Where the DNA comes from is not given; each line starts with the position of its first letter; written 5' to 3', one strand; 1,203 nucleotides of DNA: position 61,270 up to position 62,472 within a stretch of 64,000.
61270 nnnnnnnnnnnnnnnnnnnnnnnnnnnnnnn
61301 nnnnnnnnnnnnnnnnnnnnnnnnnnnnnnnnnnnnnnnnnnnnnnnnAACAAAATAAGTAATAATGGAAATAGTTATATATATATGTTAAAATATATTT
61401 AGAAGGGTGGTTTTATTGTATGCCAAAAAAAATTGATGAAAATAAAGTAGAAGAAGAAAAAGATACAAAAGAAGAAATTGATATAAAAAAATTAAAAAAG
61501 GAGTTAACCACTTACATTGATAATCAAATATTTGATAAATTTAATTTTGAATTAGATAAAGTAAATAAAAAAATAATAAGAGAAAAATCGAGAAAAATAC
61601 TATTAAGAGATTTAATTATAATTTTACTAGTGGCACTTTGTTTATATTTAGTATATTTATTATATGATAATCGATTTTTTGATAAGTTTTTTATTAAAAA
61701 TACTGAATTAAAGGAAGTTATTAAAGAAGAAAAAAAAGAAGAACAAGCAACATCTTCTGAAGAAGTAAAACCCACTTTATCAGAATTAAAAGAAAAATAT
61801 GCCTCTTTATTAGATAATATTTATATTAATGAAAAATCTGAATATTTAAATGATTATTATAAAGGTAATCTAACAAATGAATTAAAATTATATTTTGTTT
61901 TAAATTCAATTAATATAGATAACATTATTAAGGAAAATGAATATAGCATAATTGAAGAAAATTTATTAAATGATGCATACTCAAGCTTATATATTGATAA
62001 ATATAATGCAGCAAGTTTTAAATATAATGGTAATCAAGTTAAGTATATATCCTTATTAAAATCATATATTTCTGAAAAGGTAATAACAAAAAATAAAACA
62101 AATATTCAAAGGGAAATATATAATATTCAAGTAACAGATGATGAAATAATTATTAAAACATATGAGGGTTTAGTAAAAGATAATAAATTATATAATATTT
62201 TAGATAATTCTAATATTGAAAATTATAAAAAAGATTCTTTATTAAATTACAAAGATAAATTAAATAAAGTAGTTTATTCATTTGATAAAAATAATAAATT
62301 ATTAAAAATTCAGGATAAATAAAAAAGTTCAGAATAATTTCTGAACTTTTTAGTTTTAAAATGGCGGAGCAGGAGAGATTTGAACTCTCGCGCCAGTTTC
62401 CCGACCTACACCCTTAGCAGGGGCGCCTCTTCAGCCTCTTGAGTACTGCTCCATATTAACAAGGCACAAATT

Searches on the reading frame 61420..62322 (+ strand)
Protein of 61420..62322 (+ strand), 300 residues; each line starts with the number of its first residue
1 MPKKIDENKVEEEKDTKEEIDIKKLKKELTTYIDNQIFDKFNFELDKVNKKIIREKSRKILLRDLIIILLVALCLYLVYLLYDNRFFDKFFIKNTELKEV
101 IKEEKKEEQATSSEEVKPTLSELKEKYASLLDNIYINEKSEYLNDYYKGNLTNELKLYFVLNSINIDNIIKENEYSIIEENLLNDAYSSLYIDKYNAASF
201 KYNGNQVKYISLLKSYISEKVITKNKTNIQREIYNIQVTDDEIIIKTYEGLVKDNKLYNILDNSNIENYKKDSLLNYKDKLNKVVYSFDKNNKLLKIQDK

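Call 16: find_encoding_contigs(protein=window:61420-62322:+, flank=10000, max_places=1)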
Protein window:61420-62322:+ (300 aa): 6 contigs read that carry it; 1 place shown.
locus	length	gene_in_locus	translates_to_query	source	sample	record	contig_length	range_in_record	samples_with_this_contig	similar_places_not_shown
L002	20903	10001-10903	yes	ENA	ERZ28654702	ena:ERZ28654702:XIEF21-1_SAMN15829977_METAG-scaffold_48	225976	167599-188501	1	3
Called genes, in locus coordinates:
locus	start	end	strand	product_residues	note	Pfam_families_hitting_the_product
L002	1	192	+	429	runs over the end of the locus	PF00437:T2SSE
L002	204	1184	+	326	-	-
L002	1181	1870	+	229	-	-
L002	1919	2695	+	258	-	PF07638:Sigma70_ECF (faint), PF04542:Sigma70_r2, PF04539:Sigma70_r3 (weak), PF04545:Sigma70_r4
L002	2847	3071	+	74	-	PF05239:PRC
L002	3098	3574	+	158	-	PF01252:Peptidase_A8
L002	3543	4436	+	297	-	PF01479:S4 (weak), PF00849:PseudoU_synth_2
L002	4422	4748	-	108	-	-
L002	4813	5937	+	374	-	PF01694:Rhomboid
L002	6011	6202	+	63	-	-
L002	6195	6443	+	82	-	PF07875:Coat_F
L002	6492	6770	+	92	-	-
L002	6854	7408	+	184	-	PF18050:Cyclophil_like2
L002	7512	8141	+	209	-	PF01381:HTH_3, PF12844:HTH_19, PF13443:HTH_26 (weak), PF13560:HTH_31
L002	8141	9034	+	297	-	PF13349:DUF4097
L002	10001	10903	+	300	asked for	-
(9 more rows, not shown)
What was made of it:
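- ComEC lies in the syntenic contig (call 16).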
